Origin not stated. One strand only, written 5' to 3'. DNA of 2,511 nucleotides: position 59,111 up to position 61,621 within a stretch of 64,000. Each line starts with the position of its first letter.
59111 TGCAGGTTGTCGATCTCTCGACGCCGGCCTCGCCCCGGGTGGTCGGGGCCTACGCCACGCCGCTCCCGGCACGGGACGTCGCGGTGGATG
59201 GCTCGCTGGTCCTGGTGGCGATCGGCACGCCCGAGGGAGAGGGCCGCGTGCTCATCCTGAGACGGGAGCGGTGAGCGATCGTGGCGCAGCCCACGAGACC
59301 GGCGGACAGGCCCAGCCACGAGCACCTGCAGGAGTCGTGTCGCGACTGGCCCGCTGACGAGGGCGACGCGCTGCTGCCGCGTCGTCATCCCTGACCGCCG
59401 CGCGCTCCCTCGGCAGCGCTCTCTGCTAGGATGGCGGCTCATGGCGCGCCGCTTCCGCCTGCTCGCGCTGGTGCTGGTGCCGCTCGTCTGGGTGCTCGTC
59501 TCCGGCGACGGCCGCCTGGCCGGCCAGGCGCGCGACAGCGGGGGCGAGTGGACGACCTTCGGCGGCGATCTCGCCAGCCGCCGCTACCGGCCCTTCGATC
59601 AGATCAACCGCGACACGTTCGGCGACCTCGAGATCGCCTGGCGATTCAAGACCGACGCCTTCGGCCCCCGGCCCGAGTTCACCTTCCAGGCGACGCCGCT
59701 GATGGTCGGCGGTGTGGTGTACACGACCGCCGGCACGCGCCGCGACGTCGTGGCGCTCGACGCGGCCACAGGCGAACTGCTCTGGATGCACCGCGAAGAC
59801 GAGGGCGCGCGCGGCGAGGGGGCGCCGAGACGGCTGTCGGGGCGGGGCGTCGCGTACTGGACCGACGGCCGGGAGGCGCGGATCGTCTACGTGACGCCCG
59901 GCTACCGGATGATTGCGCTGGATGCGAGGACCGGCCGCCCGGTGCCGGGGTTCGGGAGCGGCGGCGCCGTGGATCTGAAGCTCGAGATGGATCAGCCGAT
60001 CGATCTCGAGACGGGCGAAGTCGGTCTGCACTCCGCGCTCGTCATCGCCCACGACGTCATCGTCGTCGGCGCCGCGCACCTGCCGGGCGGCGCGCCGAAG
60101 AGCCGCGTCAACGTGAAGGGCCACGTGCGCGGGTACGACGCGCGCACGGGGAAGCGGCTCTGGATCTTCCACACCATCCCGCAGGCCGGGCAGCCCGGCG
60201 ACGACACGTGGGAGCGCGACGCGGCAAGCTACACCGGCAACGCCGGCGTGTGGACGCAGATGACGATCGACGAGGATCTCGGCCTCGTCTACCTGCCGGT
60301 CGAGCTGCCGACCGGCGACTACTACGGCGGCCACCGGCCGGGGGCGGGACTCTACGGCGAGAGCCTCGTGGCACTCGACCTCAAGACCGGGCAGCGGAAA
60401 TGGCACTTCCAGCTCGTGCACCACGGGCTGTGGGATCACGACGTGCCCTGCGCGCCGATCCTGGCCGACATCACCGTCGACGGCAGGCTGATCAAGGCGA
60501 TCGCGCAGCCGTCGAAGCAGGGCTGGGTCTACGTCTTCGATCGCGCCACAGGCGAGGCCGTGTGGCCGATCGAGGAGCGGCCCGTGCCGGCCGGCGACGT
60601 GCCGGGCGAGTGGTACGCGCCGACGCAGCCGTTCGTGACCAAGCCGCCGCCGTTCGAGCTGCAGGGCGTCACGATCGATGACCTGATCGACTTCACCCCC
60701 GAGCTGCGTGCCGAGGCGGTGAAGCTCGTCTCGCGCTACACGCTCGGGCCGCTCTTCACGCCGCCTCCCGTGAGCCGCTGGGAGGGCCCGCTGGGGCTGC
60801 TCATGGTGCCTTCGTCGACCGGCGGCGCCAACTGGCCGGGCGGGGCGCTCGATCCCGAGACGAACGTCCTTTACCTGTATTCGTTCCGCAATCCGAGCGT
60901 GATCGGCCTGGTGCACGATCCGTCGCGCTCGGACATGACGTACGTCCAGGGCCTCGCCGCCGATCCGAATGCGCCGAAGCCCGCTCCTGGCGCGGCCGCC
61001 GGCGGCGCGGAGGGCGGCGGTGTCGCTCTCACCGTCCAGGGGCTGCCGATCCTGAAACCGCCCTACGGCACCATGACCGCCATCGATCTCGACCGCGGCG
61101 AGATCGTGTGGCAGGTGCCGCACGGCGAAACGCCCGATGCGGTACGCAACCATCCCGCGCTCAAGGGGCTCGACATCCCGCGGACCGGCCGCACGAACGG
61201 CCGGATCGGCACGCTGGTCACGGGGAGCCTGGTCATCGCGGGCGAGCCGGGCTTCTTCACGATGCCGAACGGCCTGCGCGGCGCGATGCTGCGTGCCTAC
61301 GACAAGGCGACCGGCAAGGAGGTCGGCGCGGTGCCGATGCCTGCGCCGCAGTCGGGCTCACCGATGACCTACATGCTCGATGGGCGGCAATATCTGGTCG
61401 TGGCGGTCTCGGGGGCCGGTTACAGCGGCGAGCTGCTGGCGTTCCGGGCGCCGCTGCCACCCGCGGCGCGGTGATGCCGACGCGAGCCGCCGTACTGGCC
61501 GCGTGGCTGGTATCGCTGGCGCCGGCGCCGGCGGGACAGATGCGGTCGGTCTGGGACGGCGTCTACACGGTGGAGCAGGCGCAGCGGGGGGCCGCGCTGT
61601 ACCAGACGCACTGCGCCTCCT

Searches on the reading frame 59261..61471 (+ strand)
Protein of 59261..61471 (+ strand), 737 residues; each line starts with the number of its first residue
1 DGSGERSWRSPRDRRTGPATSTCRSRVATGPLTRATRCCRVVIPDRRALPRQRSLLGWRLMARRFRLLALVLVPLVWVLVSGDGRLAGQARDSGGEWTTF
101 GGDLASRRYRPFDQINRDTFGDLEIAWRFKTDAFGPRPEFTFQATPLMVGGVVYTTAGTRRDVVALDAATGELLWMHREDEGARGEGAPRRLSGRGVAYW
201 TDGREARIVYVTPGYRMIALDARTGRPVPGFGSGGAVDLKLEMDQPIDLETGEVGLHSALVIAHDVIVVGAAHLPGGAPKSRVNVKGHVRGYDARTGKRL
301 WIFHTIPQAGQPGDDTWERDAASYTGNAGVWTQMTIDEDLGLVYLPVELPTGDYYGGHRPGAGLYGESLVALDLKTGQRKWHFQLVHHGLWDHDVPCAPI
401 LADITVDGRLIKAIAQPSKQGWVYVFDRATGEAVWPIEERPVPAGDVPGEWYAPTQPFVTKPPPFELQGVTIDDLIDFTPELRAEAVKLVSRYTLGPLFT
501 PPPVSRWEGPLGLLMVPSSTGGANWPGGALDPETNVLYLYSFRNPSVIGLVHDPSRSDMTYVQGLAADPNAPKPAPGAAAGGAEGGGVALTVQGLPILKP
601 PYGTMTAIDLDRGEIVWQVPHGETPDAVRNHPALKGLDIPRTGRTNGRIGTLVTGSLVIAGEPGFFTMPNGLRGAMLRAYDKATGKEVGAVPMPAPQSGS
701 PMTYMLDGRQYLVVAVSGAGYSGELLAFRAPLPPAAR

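Call 36: search_protein_families(library=pfam, proteins=[window:59261-61471:+], max_evalue=0.00001)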
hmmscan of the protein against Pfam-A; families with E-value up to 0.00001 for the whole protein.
window:59261-61471:+ (737 aa): 2 families
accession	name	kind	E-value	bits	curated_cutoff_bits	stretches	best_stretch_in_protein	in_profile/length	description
PF01011.28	PQQ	-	1.8e-185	618.5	26.7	1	97-711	1-594/595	Glucose/ethanol/alcohol dehydrogenase, beta-propeller domain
PF13360.13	PQQ_2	-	1.6e-19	71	27.6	1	126-226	16-94/233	Outer membrane protein assembly factor BamB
